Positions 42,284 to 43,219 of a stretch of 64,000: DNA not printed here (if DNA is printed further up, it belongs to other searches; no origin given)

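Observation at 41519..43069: Truncated sirtuin with an upstream SEC-C-like frame, translationally coupled to a lipoyl-domain-like protein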

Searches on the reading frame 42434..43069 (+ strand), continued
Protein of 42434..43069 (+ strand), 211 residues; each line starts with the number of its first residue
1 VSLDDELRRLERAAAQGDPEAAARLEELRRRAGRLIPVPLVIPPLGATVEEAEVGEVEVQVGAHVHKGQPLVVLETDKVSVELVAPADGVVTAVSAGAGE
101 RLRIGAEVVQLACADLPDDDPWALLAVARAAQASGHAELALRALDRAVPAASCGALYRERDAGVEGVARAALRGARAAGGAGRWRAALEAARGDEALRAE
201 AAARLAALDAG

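Call 42: search_solved_structures(query=L001:2341-3636:+, max_evalue=0.00001, show_alignments=2)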
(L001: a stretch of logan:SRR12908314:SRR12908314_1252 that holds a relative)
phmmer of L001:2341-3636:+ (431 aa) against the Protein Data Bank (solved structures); distinct sequences matched with E-value up to 0.00001: 94 (the best 60 are shown).
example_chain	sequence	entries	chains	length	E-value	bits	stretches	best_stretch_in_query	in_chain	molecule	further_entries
1ici_A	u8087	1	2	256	5.6e-35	124.5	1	197-426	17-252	TRANSCRIPTIONAL REGULATORY PROTEIN, SIR2 FAMILY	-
4twi_A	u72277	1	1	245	5.7e-35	124.5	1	198-426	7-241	NAD-dependent protein deacylase 1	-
1m2g_A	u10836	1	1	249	5.7e-35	124.5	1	198-426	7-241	Silent Information Regulator 2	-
1m2h_A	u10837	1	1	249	1.6e-34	123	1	198-426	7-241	Silent Information Regulator 2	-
1m2j_A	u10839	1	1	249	4.3e-34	121.6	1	198-426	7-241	Silent Information Regulator 2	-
3jwp_A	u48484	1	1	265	6.4e-34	121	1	190-397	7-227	Transcriptional regulatory protein sir2 homologue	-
1m2n_A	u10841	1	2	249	6.7e-34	121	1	198-426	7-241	Silent Information Regulator 2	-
3u31_A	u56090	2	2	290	8.3e-34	120.7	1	190-397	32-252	Transcriptional regulatory protein sir2 homologue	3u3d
1m2k_A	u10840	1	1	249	8.4e-34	120.6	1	198-426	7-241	Silent Information Regulator 2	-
1ma3_A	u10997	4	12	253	6.4e-29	104.6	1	198-426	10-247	Transcriptional regulatory protein, Sir2 family | NAD-dependent deacetylase 2 | NAD-dependent protein deacylase 2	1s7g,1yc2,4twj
6fky_A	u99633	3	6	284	3.4e-24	89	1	201-426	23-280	NAD-dependent protein deacylase sirtuin-5, mitochondrial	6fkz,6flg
6rxj_A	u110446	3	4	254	6.4e-24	88.1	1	205-425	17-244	NAD-dependent protein deacylase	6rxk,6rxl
1s5p_A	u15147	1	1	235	6.4e-24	88.1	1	205-425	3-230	NAD-dependent deacetylase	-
6enx_A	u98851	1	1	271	1.4e-23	87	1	201-398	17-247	NAD-dependent protein deacylase sirtuin-5, mitochondrial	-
4utn_A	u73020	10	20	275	2.3e-23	86.3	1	201-398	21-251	NAD-DEPENDENT PROTEIN DEACYLASE SIRTUIN-5, MITOCHONDRIAL | SIRTUIN 5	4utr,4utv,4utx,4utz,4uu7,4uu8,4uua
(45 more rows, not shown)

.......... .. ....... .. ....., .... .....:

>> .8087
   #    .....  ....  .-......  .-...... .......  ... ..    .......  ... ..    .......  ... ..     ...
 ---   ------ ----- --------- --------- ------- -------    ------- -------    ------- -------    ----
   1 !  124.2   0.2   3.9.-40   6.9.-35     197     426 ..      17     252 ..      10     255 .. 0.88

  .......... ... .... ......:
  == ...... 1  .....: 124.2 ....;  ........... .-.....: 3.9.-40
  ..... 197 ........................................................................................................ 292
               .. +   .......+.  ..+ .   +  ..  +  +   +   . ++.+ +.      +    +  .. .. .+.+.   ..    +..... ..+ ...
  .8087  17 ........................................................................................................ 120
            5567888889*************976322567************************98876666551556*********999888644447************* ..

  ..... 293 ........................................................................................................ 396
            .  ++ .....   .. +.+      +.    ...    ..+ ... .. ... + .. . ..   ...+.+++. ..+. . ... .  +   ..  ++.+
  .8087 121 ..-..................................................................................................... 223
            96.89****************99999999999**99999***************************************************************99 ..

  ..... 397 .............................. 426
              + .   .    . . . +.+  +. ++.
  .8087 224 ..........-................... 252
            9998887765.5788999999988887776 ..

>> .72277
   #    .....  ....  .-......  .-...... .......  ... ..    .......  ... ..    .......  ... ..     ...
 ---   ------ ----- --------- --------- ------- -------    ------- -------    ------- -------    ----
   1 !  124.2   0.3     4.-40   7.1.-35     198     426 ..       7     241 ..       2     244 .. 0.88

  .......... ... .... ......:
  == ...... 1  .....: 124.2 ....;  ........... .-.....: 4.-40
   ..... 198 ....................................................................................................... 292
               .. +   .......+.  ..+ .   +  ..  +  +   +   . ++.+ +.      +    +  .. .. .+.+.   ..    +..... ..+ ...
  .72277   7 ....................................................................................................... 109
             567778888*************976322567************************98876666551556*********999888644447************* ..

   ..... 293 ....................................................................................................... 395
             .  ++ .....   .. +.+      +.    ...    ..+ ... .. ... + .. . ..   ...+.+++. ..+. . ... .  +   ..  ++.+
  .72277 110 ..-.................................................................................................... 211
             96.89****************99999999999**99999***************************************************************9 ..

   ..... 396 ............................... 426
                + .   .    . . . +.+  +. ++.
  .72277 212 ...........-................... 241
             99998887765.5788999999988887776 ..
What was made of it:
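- On CobB-type class III deacylase (NCBIfam NF001753 / NF040867): In the alignment to Sir2-Af1 (call 42), ...vwkwYawR... aligns with ...lwsvIrdF...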

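Call 43: find_homologous_proteins(query=L001:2341-3636:+, max_evalue=1e-30)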
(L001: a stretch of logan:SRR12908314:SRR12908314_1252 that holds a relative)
Query L001:2341-3636:+ (431 aa): 101 proteins with E <= 1e-30 among 8000 candidates.
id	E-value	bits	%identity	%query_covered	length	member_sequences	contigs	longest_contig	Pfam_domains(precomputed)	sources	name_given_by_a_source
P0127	1.3e-253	859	98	100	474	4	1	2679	PF02146.24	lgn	-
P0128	4.9e-157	541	70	95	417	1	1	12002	PF02146.24,PF00515.35,PF13176.13,PF07719.24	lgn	-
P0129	1.2e-153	530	69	95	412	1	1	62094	PF02146.24,PF00515.35,PF13176.13,PF07719.24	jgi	jgi:NAD-dependent deacetylase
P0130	6.9e-151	521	66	96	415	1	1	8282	PF02146.24,PF00515.35,PF07719.24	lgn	-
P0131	1.0e-137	478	65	98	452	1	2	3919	PF02146.24,PF07719.24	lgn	-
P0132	2.1e-137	477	68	88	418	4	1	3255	PF02146.24,PF07719.24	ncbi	-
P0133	2.2e-133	464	64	88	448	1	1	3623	PF02146.24,PF07719.24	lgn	-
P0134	4.1e-129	449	64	90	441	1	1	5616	PF14559.13,PF02146.24,PF07719.24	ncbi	-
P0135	1.5e-121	425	56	98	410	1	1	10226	PF14559.13,PF02146.24,PF13432.13,PF13428.13,PF07719.24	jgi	jgi:NAD-dependent deacetylase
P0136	1.9e-114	401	55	98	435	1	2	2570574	PF14559.13,PF02146.24,PF00515.35,PF13424.13,PF13432.13,PF13428.13,PF13181.13,PF00205.29,PF07719.24,PF13174.13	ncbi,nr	ncbi:MAG: tetratricopeptide repeat protein [Labilithrix sp.]|nr:tetratricopeptide repeat protein [La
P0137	5.4e-107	377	54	94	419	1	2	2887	PF14559.13,PF02146.24,PF00515.35,PF07719.24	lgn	-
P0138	5.2e-102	360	53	97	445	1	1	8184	PF14559.13,PF02146.24,PF13414.13,PF13432.13,PF13428.13,PF00205.29,PF07719.24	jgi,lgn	jgi:NAD-dependent deacetylase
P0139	4.2e-100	354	52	96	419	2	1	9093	PF14559.13,PF02146.24,PF13414.13,PF00515.35,PF13424.13,PF13432.13,PF13428.13,PF13181.13,PF07719.24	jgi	jgi:NAD-dependent deacetylase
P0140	1.6e-93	332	52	97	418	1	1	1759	PF02146.24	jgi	-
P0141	6.8e-87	310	47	97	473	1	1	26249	PF13431.13,PF13414.13,PF13176.13,PF13428.13,PF13374.13,PF14559.13,PF02146.24,PF00515.35,PF12895.14,PF13424.13,PF13432.13,PF13181.13,PF07719.24,PF13174.13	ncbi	-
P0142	6.4e-85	304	45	96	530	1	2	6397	PF14559.13,PF13431.13,PF02146.24,PF13414.13,PF00515.35,PF13176.13,PF13432.13,PF13428.13,PF13181.13,PF07719.24,PF13174.13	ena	-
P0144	4.0e-79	285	45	96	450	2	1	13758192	PF14559.13,PF13431.13,PF02146.24,PF13414.13,PF00515.35,PF12895.14,PF13432.13,PF13428.13,PF13181.13,PF07719.24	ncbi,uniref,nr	ncbi:Sir2 family NAD-dependent protein deacetylase [Archangium lansingense]|uniref:protein acetyllys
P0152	5.7e-72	261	54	66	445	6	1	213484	PF14559.13,PF23914.2,PF02146.24,PF13432.13,PF13428.13,PF13429.13,PF07719.24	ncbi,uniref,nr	ncbi:SIR2 family NAD-dependent protein deacylase [Nannocystis pusilla]|uniref:protein acetyllysine N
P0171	5.2e-58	215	39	89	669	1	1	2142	PF02146.24,PF13432.13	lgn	-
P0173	2.9e-49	186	49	55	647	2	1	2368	PF02146.24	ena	-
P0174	5.9e-49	185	52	52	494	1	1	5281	PF02146.24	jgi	jgi:NAD-dependent deacetylase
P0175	3.5e-46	176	52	52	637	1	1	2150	PF14559.13,PF02146.24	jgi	jgi:NAD-dependent deacetylase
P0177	1.1e-45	175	47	51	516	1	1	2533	PF02146.24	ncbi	-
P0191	1.4e-34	138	40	51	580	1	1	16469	PF02146.24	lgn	-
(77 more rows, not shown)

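Call 44: find_encoding_contigs(protein=P0129, flank=6000, max_places=2)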
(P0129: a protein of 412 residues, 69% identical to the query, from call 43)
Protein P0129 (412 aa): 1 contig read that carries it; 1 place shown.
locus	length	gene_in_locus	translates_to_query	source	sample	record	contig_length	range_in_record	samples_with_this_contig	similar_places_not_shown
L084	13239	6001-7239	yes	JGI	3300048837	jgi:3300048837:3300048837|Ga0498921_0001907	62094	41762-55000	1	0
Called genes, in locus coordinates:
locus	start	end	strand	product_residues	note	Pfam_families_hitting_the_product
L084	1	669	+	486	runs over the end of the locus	PF02720:DUF222, PF01844:HNH (weak)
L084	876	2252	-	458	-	PF04542:Sigma70_r2, PF08281:Sigma70_r4_2, PF20239:DUF6596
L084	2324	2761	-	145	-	PF03795:YCII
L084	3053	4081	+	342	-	-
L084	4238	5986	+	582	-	PF00005:ABC_tran, PF02463:SMC_N (faint), PF13304:AAA_21 (faint)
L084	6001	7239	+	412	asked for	PF00515:TPR_1 (faint), PF07719:TPR_2 (faint), PF13176:TPR_7 (faint), PF02146:SIR2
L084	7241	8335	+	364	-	PF00364:Biotin_lipoyl, PF25997:BSH_YhbJ (faint)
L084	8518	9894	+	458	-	PF00932:LTD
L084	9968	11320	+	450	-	PF05090:HTTM, PF22777:VKGC_lumenal_dom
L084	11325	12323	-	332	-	-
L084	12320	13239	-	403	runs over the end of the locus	-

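Call 45: find_encoding_contigs(protein=P0136, flank=6000, max_places=2)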
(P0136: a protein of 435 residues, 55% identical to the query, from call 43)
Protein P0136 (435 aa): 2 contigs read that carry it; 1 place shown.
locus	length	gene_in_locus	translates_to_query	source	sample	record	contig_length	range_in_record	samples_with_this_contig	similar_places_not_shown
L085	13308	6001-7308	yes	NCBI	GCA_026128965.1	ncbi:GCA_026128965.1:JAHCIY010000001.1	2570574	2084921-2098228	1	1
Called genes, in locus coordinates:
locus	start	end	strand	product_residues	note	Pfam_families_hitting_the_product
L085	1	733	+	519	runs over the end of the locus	PF19501:PcRGLX_1st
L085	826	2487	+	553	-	PF19501:PcRGLX_1st (weak)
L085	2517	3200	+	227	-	PF02230:Abhydrolase_2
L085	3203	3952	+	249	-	PF08123:DOT1 (faint), PF13649:Methyltransf_25 (weak)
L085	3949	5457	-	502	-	PF17161:DUF5123 (faint)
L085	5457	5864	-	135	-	PF01648:ACPS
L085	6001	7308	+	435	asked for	PF00515:TPR_1 (faint), PF07719:TPR_2 (faint), PF13428:TPR_14 (faint), PF13432:TPR_16, PF13174:TPR_6 (faint), PF13181:TPR_8 (faint), PF14559:TPR_19 (weak), PF02146:SIR2, +2 more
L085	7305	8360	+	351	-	PF00364:Biotin_lipoyl, PF25997:BSH_YhbJ (faint)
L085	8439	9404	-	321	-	PF08893:DUF1839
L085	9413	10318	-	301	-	PF00587:tRNA-synt_2b (weak)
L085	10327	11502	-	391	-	PF02771:Acyl-CoA_dh_N, PF00441:Acyl-CoA_dh_1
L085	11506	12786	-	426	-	PF03446:NAD_binding_2 (faint), PF03721:UDPG_MGDP_dh_N, PF00984:UDPG_MGDP_dh, PF03720:UDPG_MGDP_dh_C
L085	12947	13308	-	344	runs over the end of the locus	PF10609:ParA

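Call 46: find_encoding_contigs(protein=P0144, flank=6000, max_places=2)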
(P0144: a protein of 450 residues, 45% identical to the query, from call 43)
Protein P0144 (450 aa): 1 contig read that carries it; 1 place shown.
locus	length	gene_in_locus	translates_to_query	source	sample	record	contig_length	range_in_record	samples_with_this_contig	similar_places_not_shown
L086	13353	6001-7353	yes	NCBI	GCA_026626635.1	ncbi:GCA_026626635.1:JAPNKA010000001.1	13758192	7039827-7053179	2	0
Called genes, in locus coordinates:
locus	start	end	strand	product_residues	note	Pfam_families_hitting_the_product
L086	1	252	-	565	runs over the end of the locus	PF02518:HATPase_c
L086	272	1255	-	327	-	PF12974:Phosphonate-bd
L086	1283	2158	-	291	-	PF00072:Response_reg (weak)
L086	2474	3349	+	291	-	-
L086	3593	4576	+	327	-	PF00314:Thaumatin (faint)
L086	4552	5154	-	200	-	PF03031:NIF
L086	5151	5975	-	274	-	PF13620:CarboxypepD_reg (faint)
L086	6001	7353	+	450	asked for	PF00515:TPR_1 (faint), PF07719:TPR_2 (faint), PF12895:ANAPC3 (faint), PF13181:TPR_8 (faint), PF13414:TPR_11 (faint), PF13432:TPR_16, PF14559:TPR_19 (weak), PF02146:SIR2, +2 more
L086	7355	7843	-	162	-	-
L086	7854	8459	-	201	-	PF05685:Uma2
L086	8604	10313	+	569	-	PF00027:cNMP_binding, PF01266:DAO (faint), PF01946:Thi4 (weak), PF01134:GIDA (faint), PF07992:Pyr_redox_2, PF12831:FAD_oxidored (weak), PF13738:Pyr_redox_3, PF00070:Pyr_redox (weak), +2 more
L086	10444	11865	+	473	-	-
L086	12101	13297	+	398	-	PF00652:Ricin_B_lectin, PF14200:RicinB_lectin_2, PF00182:Glyco_hydro_19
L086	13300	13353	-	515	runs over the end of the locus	PF09423:PhoD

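Call 58: find_related_loci(query=A5, collection=metagenome_contigs, flank=3000)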
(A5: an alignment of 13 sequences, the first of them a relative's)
Query A5 (431 aa) in metagenome_contigs; peptide patterns used: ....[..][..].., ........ (x = any residue, [..] = any of these).
600 stretches matched a pattern (row limit reached: there are more); 595 encode a relative of the query (tblastn E <= 1e-3); the best 80 are kept; 80 distinct loci.
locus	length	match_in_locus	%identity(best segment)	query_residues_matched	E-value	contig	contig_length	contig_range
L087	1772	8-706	62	193-423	1e-68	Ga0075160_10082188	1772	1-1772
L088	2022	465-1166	42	199-426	1e-41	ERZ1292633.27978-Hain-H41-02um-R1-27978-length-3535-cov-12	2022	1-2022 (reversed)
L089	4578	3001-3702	41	199-426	1e-40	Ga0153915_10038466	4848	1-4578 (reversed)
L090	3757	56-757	35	200-426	5e-40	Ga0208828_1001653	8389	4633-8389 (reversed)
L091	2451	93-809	40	199-431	4e-39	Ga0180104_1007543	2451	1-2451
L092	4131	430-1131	40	199-426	1e-38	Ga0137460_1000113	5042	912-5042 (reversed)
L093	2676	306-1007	36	200-426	1e-38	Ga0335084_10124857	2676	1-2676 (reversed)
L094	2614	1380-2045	42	207-422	5e-38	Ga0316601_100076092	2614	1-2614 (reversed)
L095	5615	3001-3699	39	203-426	1e-37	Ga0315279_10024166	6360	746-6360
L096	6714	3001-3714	34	194-426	2e-37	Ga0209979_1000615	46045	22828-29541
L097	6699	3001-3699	44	199-425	1e-36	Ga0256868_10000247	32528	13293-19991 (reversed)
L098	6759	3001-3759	39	193-423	8e-37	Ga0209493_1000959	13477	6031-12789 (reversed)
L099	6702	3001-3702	33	200-426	8e-37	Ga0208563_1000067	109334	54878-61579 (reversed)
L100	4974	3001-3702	36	199-426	2e-36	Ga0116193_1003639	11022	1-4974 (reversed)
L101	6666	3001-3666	40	207-422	9e-37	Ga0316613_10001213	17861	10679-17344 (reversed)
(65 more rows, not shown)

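Call 59: find_encoding_contigs(protein=P0135, flank=4000, max_places=1)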
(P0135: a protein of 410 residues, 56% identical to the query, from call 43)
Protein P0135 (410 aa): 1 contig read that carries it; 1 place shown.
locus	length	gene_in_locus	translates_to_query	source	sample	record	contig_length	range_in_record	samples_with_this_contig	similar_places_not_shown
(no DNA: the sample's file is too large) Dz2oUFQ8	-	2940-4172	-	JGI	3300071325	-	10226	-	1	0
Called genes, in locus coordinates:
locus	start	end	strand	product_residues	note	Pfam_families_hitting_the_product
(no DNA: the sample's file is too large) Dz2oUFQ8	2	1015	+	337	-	?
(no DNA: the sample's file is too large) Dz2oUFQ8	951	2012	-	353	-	PF02562:PhoH, PF13245:AAA_19 (weak), PF13604:AAA_30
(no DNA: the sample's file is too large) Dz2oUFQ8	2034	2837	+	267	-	PF01503:PRA-PH (faint), PF03819:MazG, PF12643:MazG-like (faint), PF03819:MazG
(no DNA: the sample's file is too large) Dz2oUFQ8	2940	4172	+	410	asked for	PF07719:TPR_2 (faint), PF13428:TPR_14 (faint), PF13432:TPR_16 (weak), PF14559:TPR_19 (faint), PF02146:SIR2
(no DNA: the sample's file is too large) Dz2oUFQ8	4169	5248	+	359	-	PF00364:Biotin_lipoyl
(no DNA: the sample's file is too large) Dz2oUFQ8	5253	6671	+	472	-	PF00364:Biotin_lipoyl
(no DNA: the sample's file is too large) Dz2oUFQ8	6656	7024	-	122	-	PF10825:DUF2752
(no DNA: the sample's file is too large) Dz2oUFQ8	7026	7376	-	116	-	PF13240:Zn_Ribbon_1 (weak), PF13828:DUF4190 (weak)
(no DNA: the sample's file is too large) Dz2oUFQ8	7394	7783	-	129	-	PF13828:DUF4190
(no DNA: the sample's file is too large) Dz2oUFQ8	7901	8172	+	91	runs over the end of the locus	PF01649:Ribosomal_S20p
